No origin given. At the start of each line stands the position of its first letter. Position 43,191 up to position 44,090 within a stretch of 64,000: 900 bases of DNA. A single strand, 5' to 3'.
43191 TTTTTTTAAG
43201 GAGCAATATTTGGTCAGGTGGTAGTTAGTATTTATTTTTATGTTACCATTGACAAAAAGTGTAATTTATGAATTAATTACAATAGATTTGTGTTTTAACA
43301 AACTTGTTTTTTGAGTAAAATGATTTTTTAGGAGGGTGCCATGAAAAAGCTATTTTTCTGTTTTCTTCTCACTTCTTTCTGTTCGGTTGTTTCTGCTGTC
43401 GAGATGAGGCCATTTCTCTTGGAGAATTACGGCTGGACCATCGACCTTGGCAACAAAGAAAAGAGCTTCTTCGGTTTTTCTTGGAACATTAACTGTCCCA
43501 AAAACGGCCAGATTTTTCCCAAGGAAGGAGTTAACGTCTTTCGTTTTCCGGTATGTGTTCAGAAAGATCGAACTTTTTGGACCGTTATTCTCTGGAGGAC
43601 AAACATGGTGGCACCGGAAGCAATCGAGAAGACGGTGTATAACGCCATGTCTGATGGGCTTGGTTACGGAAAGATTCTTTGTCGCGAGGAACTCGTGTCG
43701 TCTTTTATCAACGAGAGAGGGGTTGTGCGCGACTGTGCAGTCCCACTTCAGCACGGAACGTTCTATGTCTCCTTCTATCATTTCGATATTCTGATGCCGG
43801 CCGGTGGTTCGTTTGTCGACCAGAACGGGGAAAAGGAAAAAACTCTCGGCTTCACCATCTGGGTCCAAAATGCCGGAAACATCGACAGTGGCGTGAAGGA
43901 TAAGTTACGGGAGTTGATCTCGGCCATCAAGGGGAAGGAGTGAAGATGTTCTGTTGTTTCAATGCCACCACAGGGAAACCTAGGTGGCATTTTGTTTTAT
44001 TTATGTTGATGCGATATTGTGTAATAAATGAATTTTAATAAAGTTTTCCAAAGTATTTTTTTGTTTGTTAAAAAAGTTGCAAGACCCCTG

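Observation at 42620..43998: Adjacent pair of secreted unknown proteins (G, H) driven by near-identical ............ promoters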

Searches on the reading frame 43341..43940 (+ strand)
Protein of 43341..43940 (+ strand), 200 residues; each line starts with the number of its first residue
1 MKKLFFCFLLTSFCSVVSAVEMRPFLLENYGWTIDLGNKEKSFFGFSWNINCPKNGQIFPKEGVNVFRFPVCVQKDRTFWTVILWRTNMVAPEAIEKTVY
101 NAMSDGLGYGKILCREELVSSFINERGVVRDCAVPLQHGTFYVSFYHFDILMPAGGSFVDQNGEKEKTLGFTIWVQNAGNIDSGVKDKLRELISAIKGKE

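Call 9: search_protein_families(library=pfam, proteins=[window:43341-43940:+], max_evalue=0.1)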
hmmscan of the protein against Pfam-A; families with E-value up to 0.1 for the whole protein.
window:43341-43940:+ (200 aa): 0 families

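Call 10: search_protein_families(library=ncbifam, proteins=[window:43341-43940:+], max_evalue=1)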
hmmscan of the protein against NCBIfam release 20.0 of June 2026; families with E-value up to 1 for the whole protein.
window:43341-43940:+ (200 aa): 0 families

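Call 12: find_homologous_proteins(query=window:43341-43940:+, max_evalue=0.01)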
Query window:43341-43940:+ (200 aa): 16 proteins with E <= 0.01 among 79 candidates.
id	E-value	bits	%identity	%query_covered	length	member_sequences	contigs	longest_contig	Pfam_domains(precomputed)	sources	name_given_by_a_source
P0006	1.5e-121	422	89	100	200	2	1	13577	-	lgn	-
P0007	2.1e-120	418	89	100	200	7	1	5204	-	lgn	-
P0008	1.8e-107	376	79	100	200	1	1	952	-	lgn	-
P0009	2.2e-97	343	73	99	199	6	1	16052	-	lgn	-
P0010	1.2e-94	334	70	100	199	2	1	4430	-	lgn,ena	-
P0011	2.7e-94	333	70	100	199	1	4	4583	-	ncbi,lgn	-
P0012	5.9e-78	279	62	98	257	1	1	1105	-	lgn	-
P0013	1.7e-74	268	58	100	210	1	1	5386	-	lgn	-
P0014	1.6e-67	245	60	96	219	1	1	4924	-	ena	-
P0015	3.1e-66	241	57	98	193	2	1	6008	-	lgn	-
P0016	5.2e-66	240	54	99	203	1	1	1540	-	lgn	-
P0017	2.8e-62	228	48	97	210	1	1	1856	-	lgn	-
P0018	5.5e-57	211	51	99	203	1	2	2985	-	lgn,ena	-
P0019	5.0e-55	204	48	98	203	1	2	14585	-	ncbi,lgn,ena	-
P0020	3.4e-47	179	49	88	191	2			-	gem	-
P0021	8.6e-29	119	41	99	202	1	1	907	-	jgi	jgi:hypothetical protein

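Call 16: find_encoding_contigs(protein=P0009, flank=6000, max_places=3)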
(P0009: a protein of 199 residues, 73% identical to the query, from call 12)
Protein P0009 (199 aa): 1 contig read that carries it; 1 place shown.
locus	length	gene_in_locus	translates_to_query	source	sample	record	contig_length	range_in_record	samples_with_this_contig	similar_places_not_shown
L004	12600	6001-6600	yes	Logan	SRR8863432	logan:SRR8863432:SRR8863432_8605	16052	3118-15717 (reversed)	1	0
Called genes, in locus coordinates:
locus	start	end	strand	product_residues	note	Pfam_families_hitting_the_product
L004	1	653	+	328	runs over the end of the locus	?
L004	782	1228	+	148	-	-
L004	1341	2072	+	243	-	PF00881:Nitroreductase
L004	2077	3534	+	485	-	PF02624:YcaO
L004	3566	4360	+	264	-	PF13424:TPR_12 (faint), PF13431:TPR_17 (faint), PF00515:TPR_1 (faint), PF07719:TPR_2 (faint), PF13181:TPR_8 (faint), PF13428:TPR_14 (faint), PF14559:TPR_19 (faint)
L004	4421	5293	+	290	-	-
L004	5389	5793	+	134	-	-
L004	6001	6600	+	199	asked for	-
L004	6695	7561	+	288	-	PF13387:Lnb_N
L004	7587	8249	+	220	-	PF14360:PAP2_C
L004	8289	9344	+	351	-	PF07676:PD40 (faint)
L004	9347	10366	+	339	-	-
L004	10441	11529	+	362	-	PF01594:AI-2E_transport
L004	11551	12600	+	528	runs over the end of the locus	PF00133:tRNA-synt_1, PF01406:tRNA-synt_1e (weak), PF01921:tRNA-synt_1f (faint), PF09334:tRNA-synt_1g, PF00133:tRNA-synt_1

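Call 17: find_encoding_contigs(protein=P0019, flank=6000, max_places=3)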
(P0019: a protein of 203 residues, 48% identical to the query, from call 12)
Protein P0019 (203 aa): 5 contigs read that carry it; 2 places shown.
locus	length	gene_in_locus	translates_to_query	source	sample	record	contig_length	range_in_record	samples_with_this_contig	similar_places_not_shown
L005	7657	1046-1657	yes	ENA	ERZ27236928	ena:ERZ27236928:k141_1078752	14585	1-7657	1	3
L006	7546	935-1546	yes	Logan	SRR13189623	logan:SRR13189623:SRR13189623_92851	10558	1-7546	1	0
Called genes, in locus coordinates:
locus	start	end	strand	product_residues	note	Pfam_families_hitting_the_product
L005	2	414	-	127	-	PF13644:DKNYY (weak)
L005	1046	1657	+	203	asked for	-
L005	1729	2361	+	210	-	-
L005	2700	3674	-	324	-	PF02353:CMAS, PF13489:Methyltransf_23, PF08241:Methyltransf_11, PF08242:Methyltransf_12, PF13649:Methyltransf_25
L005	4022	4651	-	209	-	-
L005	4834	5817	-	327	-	PF13814:Replic_Relax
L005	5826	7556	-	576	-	PF01935:DUF87 (faint), PF10412:TrwB_AAD_bind (faint)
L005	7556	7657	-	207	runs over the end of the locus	-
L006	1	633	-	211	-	?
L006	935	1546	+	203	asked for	-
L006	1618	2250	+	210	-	-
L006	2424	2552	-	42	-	-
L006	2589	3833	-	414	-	PF02353:CMAS, PF13489:Methyltransf_23, PF08241:Methyltransf_11, PF08242:Methyltransf_12, PF13649:Methyltransf_25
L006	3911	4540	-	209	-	-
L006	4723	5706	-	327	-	PF13814:Replic_Relax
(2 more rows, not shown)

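Call 18: find_encoding_contigs(protein=P0015, flank=6000, max_places=3)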
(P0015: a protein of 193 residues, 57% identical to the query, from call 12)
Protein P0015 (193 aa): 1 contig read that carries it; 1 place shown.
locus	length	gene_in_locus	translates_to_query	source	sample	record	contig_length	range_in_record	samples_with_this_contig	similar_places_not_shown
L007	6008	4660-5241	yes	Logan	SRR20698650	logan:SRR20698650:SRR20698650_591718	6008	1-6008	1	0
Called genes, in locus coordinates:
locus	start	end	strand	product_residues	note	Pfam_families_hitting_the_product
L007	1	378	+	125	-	?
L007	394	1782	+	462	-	-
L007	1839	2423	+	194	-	-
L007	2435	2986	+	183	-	-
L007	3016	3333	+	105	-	-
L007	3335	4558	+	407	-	-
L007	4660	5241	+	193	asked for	-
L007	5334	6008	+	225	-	?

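Call 28: predict_structure(alignment_id=A2)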
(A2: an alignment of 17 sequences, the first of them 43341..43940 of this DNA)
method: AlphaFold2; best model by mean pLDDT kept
length: 200 residues; sequences in the alignment: 17
mean_pLDDT: 80.2   pTM: 0.80
mean pLDDT of the five models: 80.2, 80.1, 77.9, 76.1, 73.0
residues with pLDDT >= 90: 75; 70-90: 81; 50-70: 25; < 50: 19
segments of 3 or more residues with pLDDT < 50: 1-18
pLDDT, mean of each block of 10 residues (from residue 1): 41 43 84 75 67 72 64 87 89 92 88 94 90 92 96 80 84 90 90 85
secondary structure, 60 per line:
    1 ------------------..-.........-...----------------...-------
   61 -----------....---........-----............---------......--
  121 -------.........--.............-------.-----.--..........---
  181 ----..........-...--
elements in order: H22-30 E32-34 E51-53 E72-75 E79-86 H92-103 E113-118 E128-136 E139-151 E168-177 H185-194 E196-198

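Call 36: find_related_loci(query=A2, collection=genome_contigs, flank=8000)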
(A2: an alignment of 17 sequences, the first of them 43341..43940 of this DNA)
Query A2 (200 aa) in genome_contigs; peptide patterns used: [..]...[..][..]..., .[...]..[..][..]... (x = any residue, [..] = any of these).
29 stretches matched a pattern; 5 encode a relative of the query (tblastn E <= 1e-3); 5 distinct loci.
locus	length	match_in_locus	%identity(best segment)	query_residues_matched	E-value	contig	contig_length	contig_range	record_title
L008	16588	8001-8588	73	1-197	4e-101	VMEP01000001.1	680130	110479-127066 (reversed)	MAG: Parcubacteria group bacterium LiPW_30 LiPW30_scaffold_20, whole genome shotgun sequence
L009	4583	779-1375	70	1-200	1e-98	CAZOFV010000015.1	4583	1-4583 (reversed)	MAG TPA_asm: uncultured Candidatus Saccharibacteria bacterium isolate SRP302447_co4_93 genome assembly, contig: NODE_527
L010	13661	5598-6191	73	1-200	6e-101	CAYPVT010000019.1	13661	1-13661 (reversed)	MAG TPA_asm: uncultured Candidatus Saccharibacteria bacterium isolate SRP062349_co2_260 genome assembly, contig: NODE_24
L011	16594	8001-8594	57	1-199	2e-72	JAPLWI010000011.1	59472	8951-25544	MAG: Candidatus Kaiserbacteria bacterium isolate LacPavin_0920_WC90_MAG_48_13 LacPavin_0920_WC90_scaffold_52398, whole g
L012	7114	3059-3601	34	4-198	2e-29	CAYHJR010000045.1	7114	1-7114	MAG TPA_asm: uncultured Candidatus Saccharibacteria bacterium isolate ERP119705_co13_491 genome assembly, contig: NODE_1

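Call 47: list_cluster_members(proteins=[P0019, P0011, P0024, P0025, P0026, P0029, P0030, P0031, P0033, P0036])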
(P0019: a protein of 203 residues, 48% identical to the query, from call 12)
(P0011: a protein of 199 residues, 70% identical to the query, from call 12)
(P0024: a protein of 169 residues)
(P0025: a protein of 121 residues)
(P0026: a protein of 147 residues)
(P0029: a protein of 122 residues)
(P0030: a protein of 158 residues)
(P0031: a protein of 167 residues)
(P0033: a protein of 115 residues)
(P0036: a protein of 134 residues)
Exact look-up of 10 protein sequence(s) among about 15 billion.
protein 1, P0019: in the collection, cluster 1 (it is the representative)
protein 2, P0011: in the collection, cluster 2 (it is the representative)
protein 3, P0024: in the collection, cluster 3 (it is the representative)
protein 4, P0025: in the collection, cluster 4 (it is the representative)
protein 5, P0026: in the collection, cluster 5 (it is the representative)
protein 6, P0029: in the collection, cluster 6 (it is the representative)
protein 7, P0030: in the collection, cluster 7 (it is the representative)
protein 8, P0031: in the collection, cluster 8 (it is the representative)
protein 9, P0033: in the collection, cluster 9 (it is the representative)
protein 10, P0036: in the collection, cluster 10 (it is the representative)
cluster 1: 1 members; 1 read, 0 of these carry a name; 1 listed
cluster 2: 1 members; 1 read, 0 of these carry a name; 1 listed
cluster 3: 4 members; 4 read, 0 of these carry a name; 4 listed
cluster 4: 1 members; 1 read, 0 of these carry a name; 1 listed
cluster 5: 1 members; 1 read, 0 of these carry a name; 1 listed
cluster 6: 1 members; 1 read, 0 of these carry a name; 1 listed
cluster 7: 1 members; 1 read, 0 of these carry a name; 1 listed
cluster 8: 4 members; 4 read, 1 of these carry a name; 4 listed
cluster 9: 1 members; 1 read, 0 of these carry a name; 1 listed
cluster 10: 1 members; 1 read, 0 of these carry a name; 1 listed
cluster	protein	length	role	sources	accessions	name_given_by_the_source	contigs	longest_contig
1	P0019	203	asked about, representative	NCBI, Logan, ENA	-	-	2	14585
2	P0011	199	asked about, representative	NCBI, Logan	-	-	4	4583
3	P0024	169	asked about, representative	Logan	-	-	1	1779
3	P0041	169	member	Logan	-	-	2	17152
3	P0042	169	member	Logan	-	-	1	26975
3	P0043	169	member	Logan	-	-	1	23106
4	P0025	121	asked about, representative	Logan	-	-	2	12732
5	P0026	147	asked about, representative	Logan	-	-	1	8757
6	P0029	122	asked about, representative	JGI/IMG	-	-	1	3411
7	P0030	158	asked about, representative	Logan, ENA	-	-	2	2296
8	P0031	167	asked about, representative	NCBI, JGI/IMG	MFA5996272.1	MAG: hypothetical protein WC790_00930 [Candidatus Paceibacterota bacterium] | hypothetical protein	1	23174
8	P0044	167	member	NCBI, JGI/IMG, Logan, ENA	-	-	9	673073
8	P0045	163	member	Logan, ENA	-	-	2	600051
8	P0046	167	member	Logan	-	-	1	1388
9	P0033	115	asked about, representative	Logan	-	-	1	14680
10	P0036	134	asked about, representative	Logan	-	-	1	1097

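Call 49: find_encoding_contigs(protein=P0044, flank=6000, max_places=2)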
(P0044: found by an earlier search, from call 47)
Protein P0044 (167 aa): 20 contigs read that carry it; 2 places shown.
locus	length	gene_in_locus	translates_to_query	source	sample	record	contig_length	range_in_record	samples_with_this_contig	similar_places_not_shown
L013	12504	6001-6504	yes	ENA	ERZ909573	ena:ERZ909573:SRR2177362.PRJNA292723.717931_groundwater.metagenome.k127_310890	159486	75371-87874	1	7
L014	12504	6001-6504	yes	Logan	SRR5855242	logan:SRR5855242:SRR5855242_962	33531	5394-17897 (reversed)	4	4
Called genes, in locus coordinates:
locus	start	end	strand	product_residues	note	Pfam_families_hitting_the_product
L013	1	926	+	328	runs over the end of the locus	PF02779:Transket_pyr, PF02780:Transketolase_C, PF22613:Transketolase_C_1 (weak)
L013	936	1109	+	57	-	-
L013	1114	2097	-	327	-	PF08543:Phos_pyr_kin (faint), PF00294:PfkB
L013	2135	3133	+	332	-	PF00274:Glycolytic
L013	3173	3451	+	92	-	-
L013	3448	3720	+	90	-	PF15738:YafQ_toxin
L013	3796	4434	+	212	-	PF01386:Ribosomal_L25p, PF14693:Ribosomal_TL5_C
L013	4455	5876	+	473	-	-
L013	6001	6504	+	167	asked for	-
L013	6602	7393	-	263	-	-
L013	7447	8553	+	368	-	-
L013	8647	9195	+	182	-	-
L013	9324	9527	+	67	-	-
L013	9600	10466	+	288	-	PF01040:UbiA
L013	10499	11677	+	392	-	PF13506:Glyco_transf_21, PF00535:Glycos_transf_2, PF13641:Glyco_tranf_2_3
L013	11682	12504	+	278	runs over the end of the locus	-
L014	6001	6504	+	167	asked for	-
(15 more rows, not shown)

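Call 50: find_encoding_contigs(protein=P0042, flank=6000, max_places=2)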
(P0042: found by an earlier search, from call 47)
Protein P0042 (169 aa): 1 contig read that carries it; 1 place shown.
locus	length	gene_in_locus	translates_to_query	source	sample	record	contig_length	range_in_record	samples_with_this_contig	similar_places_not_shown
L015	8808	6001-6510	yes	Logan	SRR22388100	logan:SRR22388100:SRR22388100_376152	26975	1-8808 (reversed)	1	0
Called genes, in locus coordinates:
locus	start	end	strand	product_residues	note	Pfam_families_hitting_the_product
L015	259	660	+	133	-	-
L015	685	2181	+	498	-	PF00474:SSF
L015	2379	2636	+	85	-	-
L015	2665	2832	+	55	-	-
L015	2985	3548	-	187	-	PF04002:RadC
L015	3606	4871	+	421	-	PF10412:TrwB_AAD_bind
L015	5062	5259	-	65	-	-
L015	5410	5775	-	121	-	-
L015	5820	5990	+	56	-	-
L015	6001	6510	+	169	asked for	-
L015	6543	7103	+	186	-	PF00581:Rhodanese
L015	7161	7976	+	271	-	-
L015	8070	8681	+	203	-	-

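Call 67: search_solved_structures(query=A2, max_evalue=10)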
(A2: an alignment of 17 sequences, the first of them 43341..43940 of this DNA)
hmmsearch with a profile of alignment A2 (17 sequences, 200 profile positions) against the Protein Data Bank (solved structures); distinct sequences matched with E-value up to 10: 0.

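Call 68: search_protein_families(library=pfam, alignment_id=A2, max_evalue=1)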
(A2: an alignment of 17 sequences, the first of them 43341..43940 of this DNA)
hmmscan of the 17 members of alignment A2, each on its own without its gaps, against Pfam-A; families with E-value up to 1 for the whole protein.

A. member 1, window:43341-43940:+ (200 aa): 0 families

B. families by the number of members that match (of 17 scanned): 3 families
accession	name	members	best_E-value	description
PF07675.18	Cleaved_Adhesin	6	3.6e-05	Cleaved Adhesin Domain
PF07136.16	DUF1385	1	0.039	Protein of unknown function (DUF1385)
PF18270.6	Evf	1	0.068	Virulence factor Evf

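Call 70: search_protein_families(library=pfam, proteins=[P0006, P0007, P0009, P0010, P0012, P0013, P0014, P0016, P0017, P0019], max_evalue=0.5)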
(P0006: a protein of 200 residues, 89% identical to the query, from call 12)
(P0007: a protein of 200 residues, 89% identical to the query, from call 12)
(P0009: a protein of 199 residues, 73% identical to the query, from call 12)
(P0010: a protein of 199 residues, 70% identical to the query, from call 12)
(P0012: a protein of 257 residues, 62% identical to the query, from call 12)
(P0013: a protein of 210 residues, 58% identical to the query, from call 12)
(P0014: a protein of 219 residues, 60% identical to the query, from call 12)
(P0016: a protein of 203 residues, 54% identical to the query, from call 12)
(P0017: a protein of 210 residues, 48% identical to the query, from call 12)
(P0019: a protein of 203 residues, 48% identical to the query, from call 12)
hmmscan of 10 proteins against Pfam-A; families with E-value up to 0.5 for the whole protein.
P0006 (200 aa): 0 families

P0007 (200 aa): 0 families

P0009 (199 aa): 1 family
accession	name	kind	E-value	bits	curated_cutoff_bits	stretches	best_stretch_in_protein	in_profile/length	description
PF07675.18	Cleaved_Adhesin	-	0.14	12.6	21.4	1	55-148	69-160/174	Cleaved Adhesin Domain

P0010 (199 aa): 1 family
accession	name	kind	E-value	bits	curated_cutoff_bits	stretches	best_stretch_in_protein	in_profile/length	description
PF07675.18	Cleaved_Adhesin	-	0.02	15.3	21.4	1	55-149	69-161/174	Cleaved Adhesin Domain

P0012 (257 aa): 1 family
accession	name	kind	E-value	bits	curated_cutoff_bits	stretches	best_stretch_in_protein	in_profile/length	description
PF07136.16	DUF1385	-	0.039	13.7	22.1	1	8-53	129-168/227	Protein of unknown function (DUF1385)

P0013 (210 aa): 0 families

P0014 (219 aa): 1 family
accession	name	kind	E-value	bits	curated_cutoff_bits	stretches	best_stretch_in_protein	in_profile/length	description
PF07675.18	Cleaved_Adhesin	-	0.18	12.2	21.4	1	80-169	73-160/174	Cleaved Adhesin Domain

P0016 (203 aa): 0 families

P0017 (210 aa): 0 families

P0019 (203 aa): 0 families

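Call 71: search_protein_families(library=pfam, proteins=[P0008, P0011, P0015, P0018, P0020, P0021], max_evalue=0.5)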
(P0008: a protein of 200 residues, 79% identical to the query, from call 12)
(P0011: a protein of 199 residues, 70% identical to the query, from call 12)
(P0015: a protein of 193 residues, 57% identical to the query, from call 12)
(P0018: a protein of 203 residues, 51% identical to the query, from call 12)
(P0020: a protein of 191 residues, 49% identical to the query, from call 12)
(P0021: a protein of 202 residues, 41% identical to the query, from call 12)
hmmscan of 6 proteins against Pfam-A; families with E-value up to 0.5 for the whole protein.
P0008 (200 aa): 0 families

P0011 (199 aa): 1 family
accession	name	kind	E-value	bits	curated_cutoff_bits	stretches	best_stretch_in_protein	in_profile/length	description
PF07675.18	Cleaved_Adhesin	-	0.1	13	21.4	1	55-148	69-160/174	Cleaved Adhesin Domain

P0015 (193 aa): 1 family
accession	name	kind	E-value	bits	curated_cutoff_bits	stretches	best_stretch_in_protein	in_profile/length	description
PF07675.18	Cleaved_Adhesin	-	3.6e-05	24.2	21.4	1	49-144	67-161/174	Cleaved Adhesin Domain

P0018 (203 aa): 0 families

P0020 (191 aa): 1 family
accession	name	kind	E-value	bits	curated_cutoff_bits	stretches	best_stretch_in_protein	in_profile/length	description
PF18270.6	Evf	-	0.068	13.2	25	1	70-104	58-92/235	Virulence factor Evf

P0021 (202 aa): 1 family
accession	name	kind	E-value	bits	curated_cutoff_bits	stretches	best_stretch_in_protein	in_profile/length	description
PF07675.18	Cleaved_Adhesin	-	0.038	14.4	21.4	1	69-153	71-160/174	Cleaved Adhesin Domain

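Call 73: fold_search(model_id=the predicted structure, library=pdb)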
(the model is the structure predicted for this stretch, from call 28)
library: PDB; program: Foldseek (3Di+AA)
matches with E <= 10: 884; with E <= 0.001: 0
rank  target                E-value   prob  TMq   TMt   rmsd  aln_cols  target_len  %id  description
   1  6xrr_H                2.3e-03  1.00  0.35  0.45   6.1       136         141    9  Structure of SciW bound to the Rhs1 Transmembrane Domain from Salmonella typhimurium (released 2020-12-30)
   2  6xrr_D                2.3e-03  1.00  0.32  0.41   5.9       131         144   13  Structure of SciW bound to the Rhs1 Transmembrane Domain from Salmonella typhimurium (released 2020-12-30)
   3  6xrr_I                4.1e-03  0.99  0.31  0.40   6.1       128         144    8  Structure of SciW bound to the Rhs1 Transmembrane Domain from Salmonella typhimurium (released 2020-12-30)
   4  6xrr_B                5.4e-03  0.99  0.32  0.40   6.3       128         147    8  Structure of SciW bound to the Rhs1 Transmembrane Domain from Salmonella typhimurium (released 2020-12-30)
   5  6xrb_B                5.7e-03  0.99  0.32  0.40   5.7       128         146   12  Crystal structure of SciW from Salmonella typhimurium (released 2020-12-30)
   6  5jo2_A                6.7e-03  0.57  0.21  0.23  14.1       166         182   12  Crystal structure of abscisic acid-bound abscisic acid receptor PYL3 in complex with type 2C protein phosphatase HAB1 (released 2016-09-07)
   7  9mvg_A                7.1e-03  0.97  0.31  0.41   7.0       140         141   11  Structure of SciW variant L66A bound to the Rhs1 transmembrane domain (released 2026-01-28)
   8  1v2b_B                8.5e-03  0.97  0.39  0.48   8.9       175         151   11  Crystal Structure of PsbP Protein in the Oxygen-Evolving Complex of Photosystem II from Higher Plants (released 2004-05-18)
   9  6e5d                  8.5e-03  0.84  0.32  0.36  12.0       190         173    8  Crystal structure of LpqN involved in cell envelope biogenesis of Mycobacterium tuberculosis (released 2019-07-24)
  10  3oji_B                8.5e-03  0.60  0.22  0.23  13.8       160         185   12  X-ray crystal structure of the Py13 -pyrabactin complex (released 2011-08-10)
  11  6xrr_A                9.5e-03  0.99  0.34  0.43   6.0       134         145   10  Structure of SciW bound to the Rhs1 Transmembrane Domain from Salmonella typhimurium (released 2020-12-30)
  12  8z9d_P                9.5e-03  0.89  0.35  0.36  10.1       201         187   13  cryo-EM structure of PSII-LHCII megacomplex from spinach (released 2024-11-13)
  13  3oji_A                1.0e-02  0.47  0.21  0.22  13.9       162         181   13  X-ray crystal structure of the Py13 -pyrabactin complex (released 2011-08-10)
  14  9mvg_E                1.2e-02  0.99  0.35  0.48   5.2       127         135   13  Structure of SciW variant L66A bound to the Rhs1 transmembrane domain (released 2026-01-28)
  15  9mvg_D                2.2e-02  0.98  0.36  0.49   6.4       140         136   11  Structure of SciW variant L66A bound to the Rhs1 transmembrane domain (released 2026-01-28)
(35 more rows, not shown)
